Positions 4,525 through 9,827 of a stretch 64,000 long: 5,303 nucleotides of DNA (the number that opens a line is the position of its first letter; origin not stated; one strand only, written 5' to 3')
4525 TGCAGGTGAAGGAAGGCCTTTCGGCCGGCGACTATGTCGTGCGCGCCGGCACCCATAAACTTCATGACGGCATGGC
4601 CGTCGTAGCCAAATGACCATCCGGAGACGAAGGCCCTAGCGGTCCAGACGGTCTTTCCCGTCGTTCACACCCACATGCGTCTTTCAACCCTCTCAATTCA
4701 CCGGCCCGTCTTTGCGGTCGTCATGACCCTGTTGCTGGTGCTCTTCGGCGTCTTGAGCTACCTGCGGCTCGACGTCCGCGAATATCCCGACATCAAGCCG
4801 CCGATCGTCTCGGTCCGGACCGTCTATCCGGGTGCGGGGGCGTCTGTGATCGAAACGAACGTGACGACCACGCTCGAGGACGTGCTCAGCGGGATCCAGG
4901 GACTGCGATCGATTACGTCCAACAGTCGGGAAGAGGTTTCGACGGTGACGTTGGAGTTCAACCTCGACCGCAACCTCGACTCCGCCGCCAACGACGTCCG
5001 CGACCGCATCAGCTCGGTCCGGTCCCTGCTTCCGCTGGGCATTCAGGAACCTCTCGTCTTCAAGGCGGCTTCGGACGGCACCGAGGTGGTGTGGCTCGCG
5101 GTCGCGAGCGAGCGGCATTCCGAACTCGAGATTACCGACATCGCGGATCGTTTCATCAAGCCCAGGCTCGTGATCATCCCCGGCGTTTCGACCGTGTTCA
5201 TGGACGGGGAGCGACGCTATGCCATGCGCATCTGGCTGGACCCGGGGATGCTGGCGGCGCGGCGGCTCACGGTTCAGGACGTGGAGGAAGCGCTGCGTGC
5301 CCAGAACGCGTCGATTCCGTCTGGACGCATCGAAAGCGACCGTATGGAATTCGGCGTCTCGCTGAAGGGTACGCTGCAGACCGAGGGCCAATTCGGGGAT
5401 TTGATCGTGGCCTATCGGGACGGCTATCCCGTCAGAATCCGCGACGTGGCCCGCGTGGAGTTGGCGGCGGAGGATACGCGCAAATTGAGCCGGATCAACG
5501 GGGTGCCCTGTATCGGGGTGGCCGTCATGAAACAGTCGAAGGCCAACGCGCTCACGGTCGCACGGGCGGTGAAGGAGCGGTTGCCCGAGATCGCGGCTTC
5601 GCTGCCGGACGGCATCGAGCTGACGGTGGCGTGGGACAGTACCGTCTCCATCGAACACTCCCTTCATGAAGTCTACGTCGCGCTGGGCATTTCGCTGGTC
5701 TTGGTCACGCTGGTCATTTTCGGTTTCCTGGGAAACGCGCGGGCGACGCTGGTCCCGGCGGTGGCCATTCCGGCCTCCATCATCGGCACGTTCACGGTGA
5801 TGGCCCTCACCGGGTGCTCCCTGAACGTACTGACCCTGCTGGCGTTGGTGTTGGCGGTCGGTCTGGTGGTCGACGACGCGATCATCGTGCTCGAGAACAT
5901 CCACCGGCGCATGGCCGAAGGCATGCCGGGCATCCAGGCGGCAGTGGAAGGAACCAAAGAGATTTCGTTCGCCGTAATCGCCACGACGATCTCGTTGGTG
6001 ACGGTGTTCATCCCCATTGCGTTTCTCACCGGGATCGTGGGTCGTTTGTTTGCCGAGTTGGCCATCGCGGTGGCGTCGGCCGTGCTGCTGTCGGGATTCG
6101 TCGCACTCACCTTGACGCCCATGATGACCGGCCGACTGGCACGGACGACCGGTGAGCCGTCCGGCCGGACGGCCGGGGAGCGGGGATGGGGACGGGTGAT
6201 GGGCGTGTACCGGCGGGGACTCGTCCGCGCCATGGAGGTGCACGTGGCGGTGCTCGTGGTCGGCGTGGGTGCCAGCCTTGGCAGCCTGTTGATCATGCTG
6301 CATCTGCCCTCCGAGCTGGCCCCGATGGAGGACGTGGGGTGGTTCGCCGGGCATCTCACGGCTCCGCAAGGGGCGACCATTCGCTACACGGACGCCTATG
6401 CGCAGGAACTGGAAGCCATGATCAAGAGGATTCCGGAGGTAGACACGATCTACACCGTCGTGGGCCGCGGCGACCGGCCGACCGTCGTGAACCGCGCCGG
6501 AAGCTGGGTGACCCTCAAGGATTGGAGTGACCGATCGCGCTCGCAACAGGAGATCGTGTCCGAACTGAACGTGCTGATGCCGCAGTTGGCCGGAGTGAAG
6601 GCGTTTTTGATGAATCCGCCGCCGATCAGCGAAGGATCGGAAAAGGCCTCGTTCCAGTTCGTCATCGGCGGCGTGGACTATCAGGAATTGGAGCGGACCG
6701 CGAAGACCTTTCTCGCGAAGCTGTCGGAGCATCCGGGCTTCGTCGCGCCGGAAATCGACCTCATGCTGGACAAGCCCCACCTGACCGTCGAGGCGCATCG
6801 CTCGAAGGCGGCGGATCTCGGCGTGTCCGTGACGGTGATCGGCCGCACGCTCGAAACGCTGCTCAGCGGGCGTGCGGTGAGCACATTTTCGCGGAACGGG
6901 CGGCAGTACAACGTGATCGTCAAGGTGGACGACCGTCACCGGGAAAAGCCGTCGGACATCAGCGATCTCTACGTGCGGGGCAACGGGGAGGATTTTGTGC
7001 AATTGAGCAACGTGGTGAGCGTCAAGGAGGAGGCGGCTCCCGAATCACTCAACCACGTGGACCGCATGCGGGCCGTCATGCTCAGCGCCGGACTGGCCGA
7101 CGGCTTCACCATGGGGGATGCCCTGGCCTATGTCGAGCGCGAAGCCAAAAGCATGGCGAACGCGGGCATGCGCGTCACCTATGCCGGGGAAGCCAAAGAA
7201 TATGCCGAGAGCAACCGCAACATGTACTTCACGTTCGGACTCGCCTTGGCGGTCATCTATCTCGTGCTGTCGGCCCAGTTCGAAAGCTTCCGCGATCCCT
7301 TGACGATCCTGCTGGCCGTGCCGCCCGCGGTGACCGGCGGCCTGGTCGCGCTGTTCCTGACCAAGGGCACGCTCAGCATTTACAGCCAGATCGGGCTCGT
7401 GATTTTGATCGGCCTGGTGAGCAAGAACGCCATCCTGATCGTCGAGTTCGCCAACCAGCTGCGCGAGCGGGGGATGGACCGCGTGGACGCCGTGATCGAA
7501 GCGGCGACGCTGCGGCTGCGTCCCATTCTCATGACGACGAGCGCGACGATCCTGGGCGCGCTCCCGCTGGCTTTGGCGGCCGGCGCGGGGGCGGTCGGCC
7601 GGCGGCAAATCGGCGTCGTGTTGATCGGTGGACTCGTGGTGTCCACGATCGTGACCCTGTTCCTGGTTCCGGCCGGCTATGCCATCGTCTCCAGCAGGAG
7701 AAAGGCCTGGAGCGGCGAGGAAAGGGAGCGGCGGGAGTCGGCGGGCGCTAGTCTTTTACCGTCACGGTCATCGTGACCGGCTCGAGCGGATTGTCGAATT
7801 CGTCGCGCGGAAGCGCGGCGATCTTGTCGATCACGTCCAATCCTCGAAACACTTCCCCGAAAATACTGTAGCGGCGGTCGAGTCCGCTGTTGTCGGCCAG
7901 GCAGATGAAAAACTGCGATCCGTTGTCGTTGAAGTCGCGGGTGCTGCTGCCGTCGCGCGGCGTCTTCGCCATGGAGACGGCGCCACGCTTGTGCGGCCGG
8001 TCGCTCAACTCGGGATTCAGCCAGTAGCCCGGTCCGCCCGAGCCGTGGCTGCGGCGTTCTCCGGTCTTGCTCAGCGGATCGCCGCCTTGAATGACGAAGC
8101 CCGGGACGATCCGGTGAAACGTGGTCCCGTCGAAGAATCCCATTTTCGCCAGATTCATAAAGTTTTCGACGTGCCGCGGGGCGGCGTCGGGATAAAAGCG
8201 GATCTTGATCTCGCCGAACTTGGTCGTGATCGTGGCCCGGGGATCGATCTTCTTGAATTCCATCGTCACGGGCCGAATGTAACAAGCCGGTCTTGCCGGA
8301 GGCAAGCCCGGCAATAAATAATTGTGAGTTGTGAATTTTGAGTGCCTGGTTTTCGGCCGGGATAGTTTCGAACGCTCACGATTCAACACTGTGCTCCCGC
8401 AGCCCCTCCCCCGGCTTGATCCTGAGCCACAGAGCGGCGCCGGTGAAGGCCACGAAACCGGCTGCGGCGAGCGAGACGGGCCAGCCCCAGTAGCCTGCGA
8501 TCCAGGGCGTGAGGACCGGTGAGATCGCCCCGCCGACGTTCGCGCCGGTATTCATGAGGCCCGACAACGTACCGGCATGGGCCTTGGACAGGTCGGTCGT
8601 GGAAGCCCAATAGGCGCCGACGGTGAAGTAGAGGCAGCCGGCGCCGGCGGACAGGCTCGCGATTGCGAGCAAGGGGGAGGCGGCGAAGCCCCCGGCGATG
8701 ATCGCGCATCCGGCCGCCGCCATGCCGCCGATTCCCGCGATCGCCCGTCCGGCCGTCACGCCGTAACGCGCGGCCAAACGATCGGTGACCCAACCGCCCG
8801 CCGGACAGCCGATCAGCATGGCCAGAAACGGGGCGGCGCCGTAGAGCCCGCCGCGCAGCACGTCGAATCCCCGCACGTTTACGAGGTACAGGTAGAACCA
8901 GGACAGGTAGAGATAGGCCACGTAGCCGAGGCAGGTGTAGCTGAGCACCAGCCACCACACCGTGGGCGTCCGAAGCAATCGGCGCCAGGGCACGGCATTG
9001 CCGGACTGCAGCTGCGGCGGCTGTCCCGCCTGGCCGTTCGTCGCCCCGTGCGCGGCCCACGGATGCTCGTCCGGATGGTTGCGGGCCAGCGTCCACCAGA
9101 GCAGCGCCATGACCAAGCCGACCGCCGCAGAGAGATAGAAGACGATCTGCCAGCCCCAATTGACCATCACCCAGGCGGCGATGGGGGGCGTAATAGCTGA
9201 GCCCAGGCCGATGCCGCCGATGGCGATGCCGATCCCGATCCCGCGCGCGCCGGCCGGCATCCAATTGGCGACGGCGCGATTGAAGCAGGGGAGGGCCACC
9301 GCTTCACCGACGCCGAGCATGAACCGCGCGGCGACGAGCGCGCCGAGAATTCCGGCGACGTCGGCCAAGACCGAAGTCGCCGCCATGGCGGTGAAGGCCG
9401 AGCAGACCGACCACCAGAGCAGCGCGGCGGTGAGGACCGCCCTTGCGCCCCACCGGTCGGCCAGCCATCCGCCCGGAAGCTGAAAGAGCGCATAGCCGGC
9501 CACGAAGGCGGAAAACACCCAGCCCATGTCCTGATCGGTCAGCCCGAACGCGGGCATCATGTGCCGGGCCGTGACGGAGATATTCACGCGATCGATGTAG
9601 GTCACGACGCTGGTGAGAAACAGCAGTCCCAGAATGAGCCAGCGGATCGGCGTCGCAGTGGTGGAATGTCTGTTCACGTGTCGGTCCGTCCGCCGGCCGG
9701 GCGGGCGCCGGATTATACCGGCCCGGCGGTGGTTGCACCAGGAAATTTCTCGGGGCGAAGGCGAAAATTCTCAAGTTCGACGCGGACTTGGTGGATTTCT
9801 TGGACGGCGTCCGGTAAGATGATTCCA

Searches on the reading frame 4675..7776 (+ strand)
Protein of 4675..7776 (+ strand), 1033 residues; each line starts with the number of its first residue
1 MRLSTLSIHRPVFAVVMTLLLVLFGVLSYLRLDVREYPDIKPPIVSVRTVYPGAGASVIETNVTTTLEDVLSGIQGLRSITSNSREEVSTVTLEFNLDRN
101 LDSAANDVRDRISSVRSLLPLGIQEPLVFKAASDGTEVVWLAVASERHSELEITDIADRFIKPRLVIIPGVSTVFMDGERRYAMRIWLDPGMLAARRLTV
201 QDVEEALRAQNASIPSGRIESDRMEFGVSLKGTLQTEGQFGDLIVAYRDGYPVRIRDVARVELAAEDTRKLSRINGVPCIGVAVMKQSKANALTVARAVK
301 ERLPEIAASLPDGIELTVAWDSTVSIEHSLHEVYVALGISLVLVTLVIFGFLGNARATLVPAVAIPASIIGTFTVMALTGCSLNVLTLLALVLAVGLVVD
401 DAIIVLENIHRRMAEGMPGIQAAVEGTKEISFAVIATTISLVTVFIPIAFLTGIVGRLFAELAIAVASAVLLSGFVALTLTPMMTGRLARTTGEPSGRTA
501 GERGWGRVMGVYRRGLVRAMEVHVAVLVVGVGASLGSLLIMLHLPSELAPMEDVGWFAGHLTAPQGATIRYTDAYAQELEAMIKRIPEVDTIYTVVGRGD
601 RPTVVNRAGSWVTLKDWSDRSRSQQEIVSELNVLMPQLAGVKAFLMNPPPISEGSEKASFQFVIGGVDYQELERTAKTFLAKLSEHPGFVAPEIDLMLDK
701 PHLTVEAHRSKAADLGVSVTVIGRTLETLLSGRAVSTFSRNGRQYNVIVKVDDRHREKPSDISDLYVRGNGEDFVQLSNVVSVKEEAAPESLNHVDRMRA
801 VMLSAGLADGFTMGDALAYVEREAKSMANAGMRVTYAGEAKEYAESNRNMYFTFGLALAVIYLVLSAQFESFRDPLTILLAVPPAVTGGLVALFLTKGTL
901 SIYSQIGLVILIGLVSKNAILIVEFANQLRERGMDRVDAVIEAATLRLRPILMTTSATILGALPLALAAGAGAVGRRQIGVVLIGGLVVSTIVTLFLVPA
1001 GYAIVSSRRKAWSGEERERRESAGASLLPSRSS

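Call 86: search_protein_families(library=pfam, proteins=[window:4675-7776:+], max_evalue=0.00001)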
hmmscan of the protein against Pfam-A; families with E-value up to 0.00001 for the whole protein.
window:4675-7776:+ (1033 aa): 2 families
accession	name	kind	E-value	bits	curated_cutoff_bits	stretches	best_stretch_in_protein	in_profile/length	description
PF00873.25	ACR_tran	-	3.5e-296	985.5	28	1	4-1005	2-1020/1021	AcrB/AcrD/AcrF family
PF03176.21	MMPL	-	1.6e-07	31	20.5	0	815-1019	105-314/333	MMPL family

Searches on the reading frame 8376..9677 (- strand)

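Call 86: search_protein_families(library=pfam, proteins=[window:8376-9677:-], max_evalue=0.00001)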
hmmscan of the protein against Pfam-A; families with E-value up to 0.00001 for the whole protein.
window:8376-9677:- (433 aa): 1 family
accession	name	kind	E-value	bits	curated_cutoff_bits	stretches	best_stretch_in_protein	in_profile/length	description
PF07690.21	MFS_1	-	7.2e-65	219.6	33.4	2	19-387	1-347/347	Major Facilitator Superfamily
